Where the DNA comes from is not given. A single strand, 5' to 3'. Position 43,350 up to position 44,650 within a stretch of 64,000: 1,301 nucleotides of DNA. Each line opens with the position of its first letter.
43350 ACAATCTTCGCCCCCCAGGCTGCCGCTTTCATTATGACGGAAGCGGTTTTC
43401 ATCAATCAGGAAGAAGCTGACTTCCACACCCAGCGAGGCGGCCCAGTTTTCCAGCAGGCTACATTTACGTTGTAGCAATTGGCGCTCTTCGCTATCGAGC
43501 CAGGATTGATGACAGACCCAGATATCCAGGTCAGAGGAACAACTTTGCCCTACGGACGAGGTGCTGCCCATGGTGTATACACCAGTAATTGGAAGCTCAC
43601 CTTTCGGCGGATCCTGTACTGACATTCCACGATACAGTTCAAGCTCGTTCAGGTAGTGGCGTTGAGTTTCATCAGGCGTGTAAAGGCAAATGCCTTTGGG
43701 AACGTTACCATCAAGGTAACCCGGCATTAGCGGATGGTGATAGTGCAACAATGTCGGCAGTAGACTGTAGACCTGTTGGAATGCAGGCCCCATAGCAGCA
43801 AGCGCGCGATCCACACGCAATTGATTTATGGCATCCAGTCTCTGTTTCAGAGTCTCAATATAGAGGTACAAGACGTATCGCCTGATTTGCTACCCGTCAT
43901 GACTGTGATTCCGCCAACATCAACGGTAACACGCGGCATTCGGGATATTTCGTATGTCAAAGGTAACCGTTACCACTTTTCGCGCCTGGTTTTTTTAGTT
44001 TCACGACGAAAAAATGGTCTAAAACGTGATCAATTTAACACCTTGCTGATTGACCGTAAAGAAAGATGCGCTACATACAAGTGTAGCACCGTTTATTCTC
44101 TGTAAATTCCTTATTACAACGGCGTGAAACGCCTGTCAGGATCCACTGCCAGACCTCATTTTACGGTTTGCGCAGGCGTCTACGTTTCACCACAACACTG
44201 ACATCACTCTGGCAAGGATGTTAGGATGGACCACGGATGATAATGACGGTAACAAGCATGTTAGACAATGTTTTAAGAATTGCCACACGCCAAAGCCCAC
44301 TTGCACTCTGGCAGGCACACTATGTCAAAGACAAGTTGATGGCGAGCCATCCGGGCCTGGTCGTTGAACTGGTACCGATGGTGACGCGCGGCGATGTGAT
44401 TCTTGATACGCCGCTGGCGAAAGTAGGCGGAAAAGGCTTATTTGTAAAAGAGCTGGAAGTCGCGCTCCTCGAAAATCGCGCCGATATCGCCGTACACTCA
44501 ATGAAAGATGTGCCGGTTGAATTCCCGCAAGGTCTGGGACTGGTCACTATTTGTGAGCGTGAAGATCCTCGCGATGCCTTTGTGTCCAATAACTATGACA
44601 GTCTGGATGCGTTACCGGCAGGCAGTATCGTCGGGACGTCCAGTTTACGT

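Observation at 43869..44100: cyaA non-canonical TTG start plus a perfect palindrome in its upstream region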

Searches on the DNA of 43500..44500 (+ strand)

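Call 7: search_dna_similar(query=window:43800-44300:+, collection=ecoli_genomes, mode=near, max_rows=12, rows=spread)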
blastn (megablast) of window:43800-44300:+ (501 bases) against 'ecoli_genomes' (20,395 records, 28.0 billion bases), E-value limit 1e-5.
Records with a match: 5426; places in all: 5430; records where one place covers at least 80% of the query: 5426.
Genomes with a match: 5426 of 5426; with a place that covers at least 80% of the query: 5426. Places per genome that has any: lowest 1, median 1, highest 2. On chromosomes: 5429 places; on plasmids: 1.
Best place of each record, by identity: >=99% 4373; 95-99% 1052; 90-95% 1.
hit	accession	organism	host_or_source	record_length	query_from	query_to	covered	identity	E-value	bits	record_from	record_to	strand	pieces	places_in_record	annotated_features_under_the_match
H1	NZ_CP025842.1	Escherichia coli strain 720632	Homo sapiens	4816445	1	501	100%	100.0%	0e+0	926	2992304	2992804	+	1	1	cyaA: class I adenylate cyclase | hemC: hydroxymethylbilane synthase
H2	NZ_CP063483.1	Escherichia coli strain EM03-18-08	not applicable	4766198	1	501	100%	100.0%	0e+0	926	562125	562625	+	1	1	cyaA: class I adenylate cyclase | hemC: hydroxymethylbilane synthase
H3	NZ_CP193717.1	Escherichia coli strain DSM 498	missing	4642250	1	501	100%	100.0%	0e+0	926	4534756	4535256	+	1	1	cyaA: class I adenylate cyclase | hemC: hydroxymethylbilane synthase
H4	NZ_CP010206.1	Escherichia coli strain M11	mouse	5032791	1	501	100%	99.8%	0e+0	920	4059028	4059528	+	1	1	cyaA: class I adenylate cyclase | hemC: hydroxymethylbilane synthase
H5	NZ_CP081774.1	Escherichia coli strain 0H24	-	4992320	1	501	100%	99.8%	0e+0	920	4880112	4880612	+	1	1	cyaA: class I adenylate cyclase | hemC: hydroxymethylbilane synthase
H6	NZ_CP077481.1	Escherichia coli O111:H8 strain 99.1145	bovine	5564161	1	501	100%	99.8%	0e+0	920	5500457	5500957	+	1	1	cyaA: class I adenylate cyclase | hemC: hydroxymethylbilane synthase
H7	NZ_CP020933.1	Escherichia coli strain HB-Coli0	chicken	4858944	1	501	100%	99.6%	0e+0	915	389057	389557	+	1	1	cyaA: class I adenylate cyclase | hemC: hydroxymethylbilane synthase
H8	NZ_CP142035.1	Escherichia coli strain HS4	Homo sapiens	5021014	1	501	100%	99.6%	0e+0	915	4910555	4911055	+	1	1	cyaA: class I adenylate cyclase | hemC: hydroxymethylbilane synthase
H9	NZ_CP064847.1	Escherichia coli strain 20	wastewater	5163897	1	501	100%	99.4%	0e+0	909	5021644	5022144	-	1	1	cyaA: class I adenylate cyclase | hemC: hydroxymethylbilane synthase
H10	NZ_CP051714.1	Escherichia coli strain SCU-122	Homo sapiens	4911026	1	501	100%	98.8%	0e+0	893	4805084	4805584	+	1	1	cyaA: class I adenylate cyclase | hemC: hydroxymethylbilane synthase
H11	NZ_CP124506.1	Escherichia coli strain AVS0750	wastewater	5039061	1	501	100%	98.6%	0e+0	887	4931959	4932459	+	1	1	cyaA: class I adenylate cyclase | hemC: hydroxymethylbilane synthase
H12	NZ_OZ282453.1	Escherichia coli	restricted access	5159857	1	501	100%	93.6%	0e+0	736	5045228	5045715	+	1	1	cyaA: class I adenylate cyclase | hemC: hydroxymethylbilane synthase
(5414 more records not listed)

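Call 8: search_rna_families(source=window, start=43500, end=44500, threshold=evalue, max_evalue=10)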
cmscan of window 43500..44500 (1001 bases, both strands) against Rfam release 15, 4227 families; matches with E-value up to 10: 2.
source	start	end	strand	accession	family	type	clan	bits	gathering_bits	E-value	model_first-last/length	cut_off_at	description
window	43997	44077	+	RF02296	TtnuCD20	Gene; snRNA; snoRNA; CD-box;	-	17.3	80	7.1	1-66/66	no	Tetrahymena snoRNA TtnuCD20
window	44188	44465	-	RF01877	MIAT_exon5_3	Gene; lncRNA;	-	10.1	90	0.71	103-382/382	no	Myocardial infarction associated transcript exon 5 conserved region 3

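Call 9: get_annotated_region(hit=H3, flank=3500)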
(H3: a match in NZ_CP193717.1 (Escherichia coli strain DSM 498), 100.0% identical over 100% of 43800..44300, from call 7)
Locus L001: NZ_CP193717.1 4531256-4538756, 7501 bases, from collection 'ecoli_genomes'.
description: Escherichia coli strain DSM 498 chromosome, complete genome
organism: Escherichia coli strain DSM 498 (NCBI taxid 562)
replicon: chromosome; assembly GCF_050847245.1
host: -; source: missing; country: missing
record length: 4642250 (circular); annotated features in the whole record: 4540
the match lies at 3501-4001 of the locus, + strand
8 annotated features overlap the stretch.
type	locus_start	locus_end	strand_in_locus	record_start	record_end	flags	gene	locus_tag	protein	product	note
CDS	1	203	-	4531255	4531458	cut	lptM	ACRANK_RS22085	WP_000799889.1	LPS translocon maturation chaperone LptM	-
CDS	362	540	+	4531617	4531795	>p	-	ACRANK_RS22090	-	DKNYY family protein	frameshifted; internal stop; incomplete; partial in the middle of a contig; missing C-terminus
CDS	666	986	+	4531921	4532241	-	cyaY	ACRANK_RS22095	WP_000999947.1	iron donor protein CyaY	-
CDS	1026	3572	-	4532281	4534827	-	cyaA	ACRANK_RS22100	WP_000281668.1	class I adenylate cyclase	-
CDS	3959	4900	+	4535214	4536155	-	hemC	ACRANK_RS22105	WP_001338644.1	hydroxymethylbilane synthase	-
CDS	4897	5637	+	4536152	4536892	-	hemD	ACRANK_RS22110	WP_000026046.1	uroporphyrinogen-III synthase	-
CDS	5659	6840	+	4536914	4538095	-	hemX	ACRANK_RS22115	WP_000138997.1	uroporphyrinogen-III C-methyltransferase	-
CDS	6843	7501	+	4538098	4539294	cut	hemY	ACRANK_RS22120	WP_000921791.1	protoheme IX biogenesis protein HemY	-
